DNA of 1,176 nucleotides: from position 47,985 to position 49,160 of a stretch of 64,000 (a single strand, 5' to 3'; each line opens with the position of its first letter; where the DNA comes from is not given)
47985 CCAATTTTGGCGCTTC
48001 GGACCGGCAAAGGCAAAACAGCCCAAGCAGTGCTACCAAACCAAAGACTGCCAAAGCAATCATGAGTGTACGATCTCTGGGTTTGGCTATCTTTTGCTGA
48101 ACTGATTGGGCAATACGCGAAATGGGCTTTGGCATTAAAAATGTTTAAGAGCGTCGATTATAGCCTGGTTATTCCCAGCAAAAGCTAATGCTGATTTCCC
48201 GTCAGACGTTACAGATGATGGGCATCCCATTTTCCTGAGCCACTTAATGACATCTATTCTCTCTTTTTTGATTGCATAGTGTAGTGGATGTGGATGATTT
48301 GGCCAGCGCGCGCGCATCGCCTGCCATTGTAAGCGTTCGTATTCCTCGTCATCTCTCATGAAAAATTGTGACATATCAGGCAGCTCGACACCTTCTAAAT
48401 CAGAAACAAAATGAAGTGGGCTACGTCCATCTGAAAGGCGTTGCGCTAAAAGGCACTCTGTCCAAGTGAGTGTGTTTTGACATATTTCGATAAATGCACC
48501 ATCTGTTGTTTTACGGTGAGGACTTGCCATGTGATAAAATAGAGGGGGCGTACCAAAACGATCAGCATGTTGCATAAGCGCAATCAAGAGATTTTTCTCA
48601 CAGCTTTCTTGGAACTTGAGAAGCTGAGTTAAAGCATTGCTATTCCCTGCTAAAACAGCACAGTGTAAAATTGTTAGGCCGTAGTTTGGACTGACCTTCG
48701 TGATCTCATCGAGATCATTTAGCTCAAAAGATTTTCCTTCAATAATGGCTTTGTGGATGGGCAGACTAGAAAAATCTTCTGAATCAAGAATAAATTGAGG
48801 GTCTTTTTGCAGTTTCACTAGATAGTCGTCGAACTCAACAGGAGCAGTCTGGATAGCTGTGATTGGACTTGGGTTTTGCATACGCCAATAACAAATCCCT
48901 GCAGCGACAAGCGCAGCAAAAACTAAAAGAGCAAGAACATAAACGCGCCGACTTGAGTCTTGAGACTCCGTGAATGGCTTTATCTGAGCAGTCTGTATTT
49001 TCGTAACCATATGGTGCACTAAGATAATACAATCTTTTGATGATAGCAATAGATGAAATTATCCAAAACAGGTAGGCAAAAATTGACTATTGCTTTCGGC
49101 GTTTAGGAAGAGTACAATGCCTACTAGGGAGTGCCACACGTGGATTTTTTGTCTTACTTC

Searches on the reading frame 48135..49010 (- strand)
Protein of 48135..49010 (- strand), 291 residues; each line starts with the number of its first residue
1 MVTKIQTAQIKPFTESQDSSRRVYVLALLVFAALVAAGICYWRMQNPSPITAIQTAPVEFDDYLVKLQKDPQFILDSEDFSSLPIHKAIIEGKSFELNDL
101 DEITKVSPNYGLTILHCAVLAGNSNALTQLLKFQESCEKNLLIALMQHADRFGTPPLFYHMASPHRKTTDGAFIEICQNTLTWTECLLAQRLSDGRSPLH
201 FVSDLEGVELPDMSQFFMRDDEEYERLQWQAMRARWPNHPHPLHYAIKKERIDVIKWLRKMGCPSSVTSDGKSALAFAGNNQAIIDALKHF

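Call 75: search_protein_families(library=pfam, proteins=[window:48135-49010:-], max_evalue=0.001)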
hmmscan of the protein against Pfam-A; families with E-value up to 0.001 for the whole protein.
window:48135-49010:- (291 aa): 5 families
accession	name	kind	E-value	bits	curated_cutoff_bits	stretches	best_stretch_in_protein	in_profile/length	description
PF12796.13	Ank_2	-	5.7e-10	40.1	27.3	0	238-288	28-79/90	Ankyrin repeats (3 copies)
PF13606.12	Ank_3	-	2.8e-08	33.7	22.3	0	241-263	4-26/30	Ankyrin repeat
PF13637.12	Ank_4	-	3.2e-08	34.1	22.7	0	103-127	23-46/50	Ankyrin repeats (many copies)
PF00023.36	Ank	-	1.3e-07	31.9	21.1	0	242-263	5-26/33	Ankyrin repeat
PF13857.12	Ank_5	-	1.7e-05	25.5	27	0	241-268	18-45/56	Ankyrin repeats (many copies)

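Call 76: search_protein_families(library=padloc, proteins=[window:48135-49010:-], max_evalue=0.001)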
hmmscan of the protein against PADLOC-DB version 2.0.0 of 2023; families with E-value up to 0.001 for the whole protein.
window:48135-49010:- (291 aa): 0 families
